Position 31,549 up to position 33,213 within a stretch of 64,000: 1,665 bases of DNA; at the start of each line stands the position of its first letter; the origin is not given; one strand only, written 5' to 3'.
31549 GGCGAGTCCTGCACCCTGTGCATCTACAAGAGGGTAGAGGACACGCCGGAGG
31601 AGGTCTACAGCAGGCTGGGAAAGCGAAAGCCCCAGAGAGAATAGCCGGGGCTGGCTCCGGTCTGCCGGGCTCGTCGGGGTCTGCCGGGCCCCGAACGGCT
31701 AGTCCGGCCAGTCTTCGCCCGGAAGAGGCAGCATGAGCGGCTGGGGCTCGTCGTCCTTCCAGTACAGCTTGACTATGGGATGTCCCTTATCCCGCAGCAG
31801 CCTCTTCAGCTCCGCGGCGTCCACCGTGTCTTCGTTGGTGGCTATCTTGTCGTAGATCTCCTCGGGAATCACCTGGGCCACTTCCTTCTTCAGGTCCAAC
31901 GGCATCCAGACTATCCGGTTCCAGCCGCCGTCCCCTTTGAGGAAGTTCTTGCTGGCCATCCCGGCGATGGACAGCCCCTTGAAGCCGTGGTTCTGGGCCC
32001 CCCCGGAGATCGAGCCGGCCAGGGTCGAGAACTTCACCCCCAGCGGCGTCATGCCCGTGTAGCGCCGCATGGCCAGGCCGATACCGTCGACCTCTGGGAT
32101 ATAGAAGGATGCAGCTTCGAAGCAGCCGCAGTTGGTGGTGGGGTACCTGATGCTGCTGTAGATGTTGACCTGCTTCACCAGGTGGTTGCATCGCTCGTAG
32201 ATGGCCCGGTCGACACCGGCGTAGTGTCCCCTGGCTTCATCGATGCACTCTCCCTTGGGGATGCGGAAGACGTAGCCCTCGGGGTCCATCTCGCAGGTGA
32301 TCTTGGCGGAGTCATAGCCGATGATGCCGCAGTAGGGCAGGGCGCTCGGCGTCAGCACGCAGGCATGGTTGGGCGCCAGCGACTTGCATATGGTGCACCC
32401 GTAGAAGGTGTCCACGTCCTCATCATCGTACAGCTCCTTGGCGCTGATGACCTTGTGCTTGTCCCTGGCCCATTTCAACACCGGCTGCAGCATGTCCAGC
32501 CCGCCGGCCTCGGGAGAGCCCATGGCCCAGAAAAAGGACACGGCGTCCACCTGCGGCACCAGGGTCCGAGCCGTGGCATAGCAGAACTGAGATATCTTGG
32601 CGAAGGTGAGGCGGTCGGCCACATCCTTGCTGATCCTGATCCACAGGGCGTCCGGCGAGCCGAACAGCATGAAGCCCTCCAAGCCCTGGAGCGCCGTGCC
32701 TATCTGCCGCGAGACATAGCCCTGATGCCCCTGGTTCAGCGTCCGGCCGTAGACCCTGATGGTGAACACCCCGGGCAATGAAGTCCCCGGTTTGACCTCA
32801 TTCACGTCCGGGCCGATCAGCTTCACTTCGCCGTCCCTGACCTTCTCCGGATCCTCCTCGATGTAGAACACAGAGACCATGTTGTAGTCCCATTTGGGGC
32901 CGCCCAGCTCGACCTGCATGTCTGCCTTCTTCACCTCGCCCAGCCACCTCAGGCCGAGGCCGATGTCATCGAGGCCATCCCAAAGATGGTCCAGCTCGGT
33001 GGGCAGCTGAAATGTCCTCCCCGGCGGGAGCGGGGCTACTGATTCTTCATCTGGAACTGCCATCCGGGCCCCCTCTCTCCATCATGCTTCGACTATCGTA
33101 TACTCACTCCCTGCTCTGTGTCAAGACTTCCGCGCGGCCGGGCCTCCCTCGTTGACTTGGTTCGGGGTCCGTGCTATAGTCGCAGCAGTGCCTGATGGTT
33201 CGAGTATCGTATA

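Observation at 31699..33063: Stand-alone, N-terminally truncated acetyl-CoA synthase (Ni-Ni-[4Fe4S] A-cluster) homologue inside an acyl-CoA catabolic regulon, with no CODH, corrinoid protein or methyltransferase in 64 kb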

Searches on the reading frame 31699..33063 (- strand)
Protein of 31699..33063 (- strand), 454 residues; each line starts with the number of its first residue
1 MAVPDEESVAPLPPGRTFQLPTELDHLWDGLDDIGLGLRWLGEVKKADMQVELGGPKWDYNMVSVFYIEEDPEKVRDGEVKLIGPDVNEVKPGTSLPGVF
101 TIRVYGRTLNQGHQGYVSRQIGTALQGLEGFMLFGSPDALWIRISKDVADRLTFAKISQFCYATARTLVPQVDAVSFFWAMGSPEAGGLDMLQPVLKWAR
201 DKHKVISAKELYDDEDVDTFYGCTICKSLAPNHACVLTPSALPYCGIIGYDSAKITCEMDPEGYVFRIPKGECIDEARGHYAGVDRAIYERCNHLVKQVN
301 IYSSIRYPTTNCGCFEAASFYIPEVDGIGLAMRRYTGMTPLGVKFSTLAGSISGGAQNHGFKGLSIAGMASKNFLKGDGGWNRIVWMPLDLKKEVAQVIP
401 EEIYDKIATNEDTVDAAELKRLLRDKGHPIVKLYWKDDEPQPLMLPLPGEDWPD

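Call 3: search_protein_families(library=pfam, proteins=[window:31699-33063:-], max_evalue=0.01)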
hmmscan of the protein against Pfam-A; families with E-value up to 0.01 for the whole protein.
window:31699-33063:- (454 aa): 2 families
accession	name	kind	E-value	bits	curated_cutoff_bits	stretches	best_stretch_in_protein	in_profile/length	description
PF19436.4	ACS_CODH_B_C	-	8.9e-65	219.1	25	1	213-433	12-241/245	ACS/CODH beta subunit C-terminal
PF03598.20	CdhC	-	4.2e-18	66.1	24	1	42-167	11-135/155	CO dehydrogenase/acetyl-CoA synthase complex beta subunit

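Call 4: search_protein_families(library=ncbifam, proteins=[window:31699-33063:-], max_evalue=0.01)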
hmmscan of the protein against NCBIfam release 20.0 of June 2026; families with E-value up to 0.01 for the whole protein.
window:31699-33063:- (454 aa): 4 families
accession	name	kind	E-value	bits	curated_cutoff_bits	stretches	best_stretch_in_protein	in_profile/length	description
NF003379.0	PRK04456.1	domain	2.4e-114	382.6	372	1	42-438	15-406/464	acetyl-CoA decarbonylase/synthase complex subunit beta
TIGR00316.1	cdhC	equivalog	1.9e-107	360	355.95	1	44-433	18-398/460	CO dehydrogenase/CO-methylating acetyl-CoA synthase complex subunit beta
NF007078.0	PRK09529.1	subfamily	4e-102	342.6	809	1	43-432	314-705/710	bifunctional acetyl-CoA decarbonylase/synthase complex subunit alpha/beta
NF040764.1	CODH_ACS_al_bet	equivalog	1.1e-97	328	800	1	43-432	309-700/705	acetyl-CoA decarbonylase/synthase complex subunit alpha/beta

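Call 6: find_encoding_contigs(protein=window:31699-33063:-, flank=10000, max_places=6)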
Protein window:31699-33063:- (454 aa): no gene with exactly this product is on record in the collection.

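Call 7: find_homologous_proteins(query=window:31699-33063:-, max_evalue=1e-10)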
Query window:31699-33063:- (454 aa): 1531 proteins with E <= 1e-10 among 8000 candidates; the best 120 are listed.
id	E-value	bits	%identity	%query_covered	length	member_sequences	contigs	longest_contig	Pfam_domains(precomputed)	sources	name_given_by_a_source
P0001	7.0e-285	963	87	100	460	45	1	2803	PF19436.5,PF03598.21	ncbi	-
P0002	2.2e-275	932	83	100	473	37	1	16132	PF19436.5,PF03598.21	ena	-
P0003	1.9e-271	919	82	100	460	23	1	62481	PF19436.5,PF03598.21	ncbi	-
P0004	1.5e-270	916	81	100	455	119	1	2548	PF19436.5,PF03598.21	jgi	-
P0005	1.5e-264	896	81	100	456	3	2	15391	PF19436.5,PF03598.21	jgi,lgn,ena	-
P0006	4.0e-264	895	81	100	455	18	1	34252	PF19436.5,PF03598.21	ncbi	ncbi:acetyl-CoA decarbonylase/synthase complex subunit beta [Chloroflexota bacterium]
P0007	4.6e-264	894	81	100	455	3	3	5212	PF19436.5,PF03598.21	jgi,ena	-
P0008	9.1e-261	884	80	100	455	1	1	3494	PF19436.5,PF03598.21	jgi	jgi:acetyl-CoA decarbonylase/synthase complex subunit beta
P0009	1.3e-260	883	80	100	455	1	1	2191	PF19436.5,PF03598.21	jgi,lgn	jgi:acetyl-CoA decarbonylase/synthase complex subunit beta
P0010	1.3e-258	876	78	100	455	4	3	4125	PF19436.5,PF03598.21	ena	-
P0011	1.2e-210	718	63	100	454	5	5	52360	PF19436.5,PF03598.21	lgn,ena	-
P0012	1.1e-202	692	64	98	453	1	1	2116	PF19436.5,PF03598.21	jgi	-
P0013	1.1e-202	692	62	99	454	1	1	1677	PF19436.5,PF03598.21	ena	-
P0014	3.9e-202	690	62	99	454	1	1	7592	PF19436.5,PF03598.21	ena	-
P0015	7.3e-202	689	63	98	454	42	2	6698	PF19436.5,PF03598.21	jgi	-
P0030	3.4e-190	651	59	98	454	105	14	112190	PF19436.5,PF03598.21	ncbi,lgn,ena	-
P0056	7.9e-144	498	47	98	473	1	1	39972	PF19436.5,PF03598.21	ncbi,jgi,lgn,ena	ncbi:MAG: hypothetical protein WC560_08935 [Syntrophales bacterium]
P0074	4.4e-134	466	45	96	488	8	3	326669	PF19436.5,PF03598.21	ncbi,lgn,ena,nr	ncbi:MAG: CO dehydrogenase/acetyl-CoA synthase beta subunit [Candidatus Alkanophagales archaeon MCA7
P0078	2.3e-132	460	46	97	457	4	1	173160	PF19436.5,PF03598.21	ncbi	ncbi:MAG: CO dehydrogenase/CO-methylating acetyl-CoA synthase complex subunit beta [Desulfobacterale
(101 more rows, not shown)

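Call 8: find_encoding_contigs(protein=P0003, flank=10000, max_places=3)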
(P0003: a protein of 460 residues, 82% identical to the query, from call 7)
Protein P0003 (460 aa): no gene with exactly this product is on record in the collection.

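Call 9: find_encoding_contigs(protein=P0030, flank=10000, max_places=4)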
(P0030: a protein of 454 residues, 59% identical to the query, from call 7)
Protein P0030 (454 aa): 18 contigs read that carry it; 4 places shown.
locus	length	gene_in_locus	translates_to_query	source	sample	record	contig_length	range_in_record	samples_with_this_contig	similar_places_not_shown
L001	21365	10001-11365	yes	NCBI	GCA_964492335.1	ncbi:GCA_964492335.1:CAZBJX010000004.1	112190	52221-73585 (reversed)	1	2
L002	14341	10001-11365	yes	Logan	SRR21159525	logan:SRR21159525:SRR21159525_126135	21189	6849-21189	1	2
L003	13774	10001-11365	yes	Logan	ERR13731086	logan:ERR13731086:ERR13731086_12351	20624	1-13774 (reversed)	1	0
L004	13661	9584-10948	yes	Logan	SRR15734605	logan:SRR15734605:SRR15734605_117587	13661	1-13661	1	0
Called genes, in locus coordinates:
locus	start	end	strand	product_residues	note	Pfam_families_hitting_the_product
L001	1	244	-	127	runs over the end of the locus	-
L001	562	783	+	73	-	-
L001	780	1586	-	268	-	PF13489:Methyltransf_23, PF24675:NpmA (weak), PF01209:Ubie_methyltran, PF13847:Methyltransf_31, PF08241:Methyltransf_11, PF08242:Methyltransf_12, PF13649:Methyltransf_25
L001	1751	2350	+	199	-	PF01121:CoaE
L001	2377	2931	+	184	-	PF00293:NUDIX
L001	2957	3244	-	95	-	-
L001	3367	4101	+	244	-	PF00293:NUDIX (faint)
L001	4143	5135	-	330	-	PF03308:MeaB, PF02492:cobW (weak)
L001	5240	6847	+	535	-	PF01642:MM_CoA_mutase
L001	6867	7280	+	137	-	PF02310:B12-binding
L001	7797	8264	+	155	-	-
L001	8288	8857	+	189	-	-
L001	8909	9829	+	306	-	PF00106:adh_short, PF08659:KR, PF13561:adh_short_C2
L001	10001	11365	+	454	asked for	PF03598:CdhC, PF19436:ACS_CODH_B_C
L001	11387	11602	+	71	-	PF00643:zf-B_box (faint)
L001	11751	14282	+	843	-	PF03063:Prismane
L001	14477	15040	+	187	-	-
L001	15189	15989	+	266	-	PF00106:adh_short, PF08659:KR (weak), PF13561:adh_short_C2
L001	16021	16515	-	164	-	PF04060:FeS, PF00037:Fer4 (faint), PF12838:Fer4_7 (faint)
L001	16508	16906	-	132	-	PF01568:Molydop_binding (weak)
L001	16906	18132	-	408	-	-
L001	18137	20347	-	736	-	PF01078:Mg_chelatase (faint), PF05762:VWA_CoxE, PF00092:VWA, PF13519:VWA_2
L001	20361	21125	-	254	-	PF01656:CbiA, PF02374:ArsA_ATPase (weak), PF10609:ParA, PF13614:AAA_31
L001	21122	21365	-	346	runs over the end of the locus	PF00493:MCM (faint), PF01078:Mg_chelatase, PF20720:nSTAND3 (weak), PF00004:AAA (weak), PF07726:AAA_3, PF07728:AAA_5, PF01078:Mg_chelatase, PF17863:AAA_lid_2, +5 more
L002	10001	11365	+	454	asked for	PF03598:CdhC, PF19436:ACS_CODH_B_C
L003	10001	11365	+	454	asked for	PF03598:CdhC, PF19436:ACS_CODH_B_C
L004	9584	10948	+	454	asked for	PF03598:CdhC, PF19436:ACS_CODH_B_C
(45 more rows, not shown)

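Call 16: find_related_loci(query=window:31699-33063:-, collection=genome_contigs, flank=10000)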
Query window:31699-33063:- (454 aa) in genome_contigs; peptide patterns used: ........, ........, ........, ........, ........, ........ (x = any residue, [..] = any of these).
50 stretches matched a pattern; 32 encode a relative of the query (tblastn E <= 1e-3); 27 distinct loci.
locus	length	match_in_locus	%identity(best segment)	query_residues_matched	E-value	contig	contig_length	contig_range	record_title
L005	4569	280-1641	87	1-454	0e+0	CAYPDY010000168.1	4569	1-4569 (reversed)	MAG TPA_asm: uncultured Dehalococcoidia bacterium isolate SRP192927_co7_33 genome assembly, contig: NODE_46796_length_45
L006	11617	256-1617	83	1-454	0e+0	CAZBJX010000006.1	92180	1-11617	MAG TPA_asm: uncultured Dehalococcoidia bacterium isolate binchicken_co60_376 genome assembly, contig: NODE_308_length_9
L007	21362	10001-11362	82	1-454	0e+0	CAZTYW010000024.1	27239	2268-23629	MAG TPA_asm: uncultured Dehalococcoidia bacterium isolate SRP239594_co1_177 genome assembly, contig: NODE_527_length_272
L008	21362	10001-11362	81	1-454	0e+0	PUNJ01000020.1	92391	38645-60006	MAG: Chloroflexi bacterium isolate B1Sed10_194 B1-Sed10-C67, whole genome shotgun sequence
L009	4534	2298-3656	81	1-453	0e+0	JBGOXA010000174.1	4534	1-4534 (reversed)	MAG: Dehalococcoidia bacterium isolate OBJ_0618_130150_78 k141_606079_length_4534_cov_128.6076, whole genome shotgun seq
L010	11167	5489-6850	80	1-454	0e+0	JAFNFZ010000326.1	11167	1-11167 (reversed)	MAG: Chloroflexota bacterium isolate bin_27 PROKKA_contig000326, whole genome shotgun sequence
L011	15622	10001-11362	81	1-454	0e+0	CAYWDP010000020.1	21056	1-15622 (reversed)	MAG TPA_asm: uncultured Dehalococcoidia bacterium isolate SRP239594_co1_65 genome assembly, contig: NODE_920_length_2105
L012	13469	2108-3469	79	1-454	0e+0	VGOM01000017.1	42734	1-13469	MAG: Chloroflexi bacterium isolate M_DeepCast_400m_m2_020 M_DeepCast_400m_m2_020_Ga0194112_10000947, whole genome shotgu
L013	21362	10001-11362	82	1-454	0e+0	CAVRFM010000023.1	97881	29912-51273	MAG: uncultured Chloroflexia bacterium isolate MFD04492.bin.1.138 genome assembly, contig: contig_64906, whole genome sh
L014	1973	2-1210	84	52-454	0e+0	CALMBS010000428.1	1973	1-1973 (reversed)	MAG TPA_asm: uncultured Chloroflexi bacterium isolate SRR8859388_bin.22_CONCOCT_v1.1_MAG genome assembly, contig: ERZ164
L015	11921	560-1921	88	1-454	0e+0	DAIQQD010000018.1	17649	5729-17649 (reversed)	MAG TPA_asm: Chloroflexota bacterium isolate CTOTU25591 NODE_1092_length_17649_cov_9.194384, whole genome shotgun sequen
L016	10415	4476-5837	65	1-454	0e+0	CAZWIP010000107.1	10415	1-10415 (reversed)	MAG TPA_asm: uncultured Dehalococcoidia bacterium isolate SRP077602_co2_112 genome assembly, contig: NODE_9669_length_10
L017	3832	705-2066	64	1-454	0e+0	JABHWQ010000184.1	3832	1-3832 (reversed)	MAG: Chloroflexi bacterium isolate SI047_bin16 k141_1140794, whole genome shotgun sequence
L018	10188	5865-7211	62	6-454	0e+0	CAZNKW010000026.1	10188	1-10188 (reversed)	MAG TPA_asm: uncultured Dehalococcoidia bacterium isolate binchicken_co325_96 genome assembly, contig: NODE_2516_length_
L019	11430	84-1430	62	6-454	0e+0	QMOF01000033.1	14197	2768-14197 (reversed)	MAG: Chloroflexi bacterium isolate B9_G15 B9_Guay15_scaffold_00807, whole genome shotgun sequence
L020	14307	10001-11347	59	6-454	0e+0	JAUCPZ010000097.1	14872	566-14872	MAG: Dehalococcoidia bacterium isolate Bin_016 k127_338691, whole genome shotgun sequence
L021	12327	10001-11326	60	12-453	0e+0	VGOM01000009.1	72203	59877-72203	MAG: Chloroflexi bacterium isolate M_DeepCast_400m_m2_020 M_DeepCast_400m_m2_020_Ga0194112_10000277, whole genome shotgu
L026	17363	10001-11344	49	8-454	1e-144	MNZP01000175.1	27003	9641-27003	MAG: Syntrophaceae bacterium CG2_30_49_12 cg2_3.0_scaffold_1141_c, whole genome shotgun sequence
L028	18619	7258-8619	81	1-454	0e+0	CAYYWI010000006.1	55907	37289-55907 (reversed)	MAG TPA_asm: uncultured Dehalococcoidia bacterium isolate SRP263991_co7_909 genome assembly, contig: NODE_527_length_559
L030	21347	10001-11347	59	6-454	0e+0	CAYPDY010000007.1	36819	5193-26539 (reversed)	MAG TPA_asm: uncultured Dehalococcoidia bacterium isolate SRP192927_co7_33 genome assembly, contig: NODE_1681_length_368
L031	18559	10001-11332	50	12-453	8e-148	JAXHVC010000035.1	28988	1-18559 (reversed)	MAG: Chloroflexota bacterium isolate MAG67_tar_biofilm MAG67_35, whole genome shotgun sequence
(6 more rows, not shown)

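Call 27: search_solved_structures(query=window:31699-33063:-, max_evalue=0.001, show_alignments=2)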
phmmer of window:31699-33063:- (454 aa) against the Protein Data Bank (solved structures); distinct sequences matched with E-value up to 0.001: 17.
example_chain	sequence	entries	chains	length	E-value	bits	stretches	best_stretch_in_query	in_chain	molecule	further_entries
9c0s_E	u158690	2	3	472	4.6e-81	276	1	43-435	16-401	Acetyl-CoA decarbonylase/synthase complex subunit beta 2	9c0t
9fr0_A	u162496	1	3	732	7.8e-74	252.2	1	36-432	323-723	CO-methylating acetyl-CoA synthase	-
8cjb_B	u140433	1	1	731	7.8e-74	252.2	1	36-432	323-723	CO-methylating acetyl-CoA synthase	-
8cja_B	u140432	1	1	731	7.8e-74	252.2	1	36-432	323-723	CO-methylating acetyl-CoA synthase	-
7zkj_B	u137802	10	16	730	7.8e-74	252.2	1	36-432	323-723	CO-methylating acetyl-CoA synthase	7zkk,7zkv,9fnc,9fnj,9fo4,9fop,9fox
8cmw_B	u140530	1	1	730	7.8e-74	252.2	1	36-432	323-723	CO-methylating acetyl-CoA synthase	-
1ru3_A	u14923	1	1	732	8e-74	252.1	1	36-431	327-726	Acetyl-CoA synthase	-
7nys_A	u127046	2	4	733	8e-74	252.1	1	36-431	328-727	CO-methylating acetyl-CoA synthase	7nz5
7nyp_A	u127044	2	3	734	8.1e-74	252.1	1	36-431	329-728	CO-methylating acetyl-CoA synthase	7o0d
8cjc_B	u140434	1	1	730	1.1e-73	251.7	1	36-432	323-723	CO-methylating acetyl-CoA synthase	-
3git_A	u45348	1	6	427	4.3e-67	229.9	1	36-431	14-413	Carbon monoxide dehydrogenase/acetyl-CoA synthase subunit alpha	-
3i04_M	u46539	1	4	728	3.1e-66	227.1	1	36-431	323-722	Carbon monoxide dehydrogenase/acetyl-CoA synthase subunit alpha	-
1oao_C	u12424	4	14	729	3.1e-66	227.1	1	36-431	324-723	CARBON MONOXIDE DEHYDROGENASE/ACETYL-COA SYNTHASE SUBUNIT ALPHA | Carbon monoxide dehydrogenase/acetyl CoA synthase subunit alpha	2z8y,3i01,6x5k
1mjg_M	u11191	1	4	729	4e-66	226.8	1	36-431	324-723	Carbon monoxide dehydrogenase alpha subunit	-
6ytt_A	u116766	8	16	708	8.3e-59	202.6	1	43-433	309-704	CO dehydrogenase/acetyl-CoA synthase complex, beta subunit | CO-methylating acetyl-CoA synthase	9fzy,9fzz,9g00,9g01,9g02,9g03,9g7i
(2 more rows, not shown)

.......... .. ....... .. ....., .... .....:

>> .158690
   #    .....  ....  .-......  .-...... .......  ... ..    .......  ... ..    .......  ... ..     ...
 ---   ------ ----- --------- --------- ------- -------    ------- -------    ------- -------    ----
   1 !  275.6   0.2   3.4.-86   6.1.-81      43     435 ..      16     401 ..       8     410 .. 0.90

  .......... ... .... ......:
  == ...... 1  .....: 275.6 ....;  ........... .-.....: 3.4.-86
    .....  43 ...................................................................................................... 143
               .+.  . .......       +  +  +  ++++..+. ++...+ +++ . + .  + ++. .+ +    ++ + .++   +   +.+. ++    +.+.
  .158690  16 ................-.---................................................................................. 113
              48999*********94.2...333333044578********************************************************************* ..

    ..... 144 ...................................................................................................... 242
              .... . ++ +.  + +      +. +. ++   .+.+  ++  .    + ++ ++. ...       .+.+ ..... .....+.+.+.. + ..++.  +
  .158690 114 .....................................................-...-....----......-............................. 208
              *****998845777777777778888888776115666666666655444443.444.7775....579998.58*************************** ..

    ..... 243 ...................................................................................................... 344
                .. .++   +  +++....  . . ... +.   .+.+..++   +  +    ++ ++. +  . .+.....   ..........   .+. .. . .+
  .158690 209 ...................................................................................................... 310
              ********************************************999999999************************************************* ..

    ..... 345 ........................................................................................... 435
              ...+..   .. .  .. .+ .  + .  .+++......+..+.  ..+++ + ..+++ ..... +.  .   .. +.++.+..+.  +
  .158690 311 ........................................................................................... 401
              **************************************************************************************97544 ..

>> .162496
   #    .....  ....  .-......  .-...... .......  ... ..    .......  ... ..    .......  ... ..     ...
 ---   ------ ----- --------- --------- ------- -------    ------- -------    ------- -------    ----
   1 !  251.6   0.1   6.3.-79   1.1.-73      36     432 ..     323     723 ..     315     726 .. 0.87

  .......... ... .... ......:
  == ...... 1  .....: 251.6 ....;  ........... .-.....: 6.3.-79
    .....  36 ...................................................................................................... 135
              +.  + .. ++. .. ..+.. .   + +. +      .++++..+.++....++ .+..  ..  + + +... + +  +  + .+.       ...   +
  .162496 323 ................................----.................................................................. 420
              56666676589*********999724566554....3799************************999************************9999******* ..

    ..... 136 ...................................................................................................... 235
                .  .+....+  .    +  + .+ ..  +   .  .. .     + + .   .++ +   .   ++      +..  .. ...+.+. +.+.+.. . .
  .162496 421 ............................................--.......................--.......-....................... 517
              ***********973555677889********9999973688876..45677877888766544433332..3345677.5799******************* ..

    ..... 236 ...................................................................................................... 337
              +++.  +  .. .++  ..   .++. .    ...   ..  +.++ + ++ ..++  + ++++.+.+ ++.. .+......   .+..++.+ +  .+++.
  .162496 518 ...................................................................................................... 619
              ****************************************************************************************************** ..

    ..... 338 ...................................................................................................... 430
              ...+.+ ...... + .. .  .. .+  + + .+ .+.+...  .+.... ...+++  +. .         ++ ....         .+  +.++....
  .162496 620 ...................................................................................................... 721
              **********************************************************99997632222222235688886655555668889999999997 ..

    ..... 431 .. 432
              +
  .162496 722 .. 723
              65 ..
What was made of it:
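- On ACS/CdhC A-cluster subunit: Leu229 aligns with F195 (call 27).
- On Bacterial AcsB (about 730 aa): Matches to bacterial ACS start at about residue 323 of the target and residue 36 of the query (call 27).
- The solved ACDS beta subunit matches at 4.6e-81 (call 27). Isolated CdhC and monomeric ACS are active in vitro (established knowledge, e.g. PDB 1ru3 monomeric ACS, call 27).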
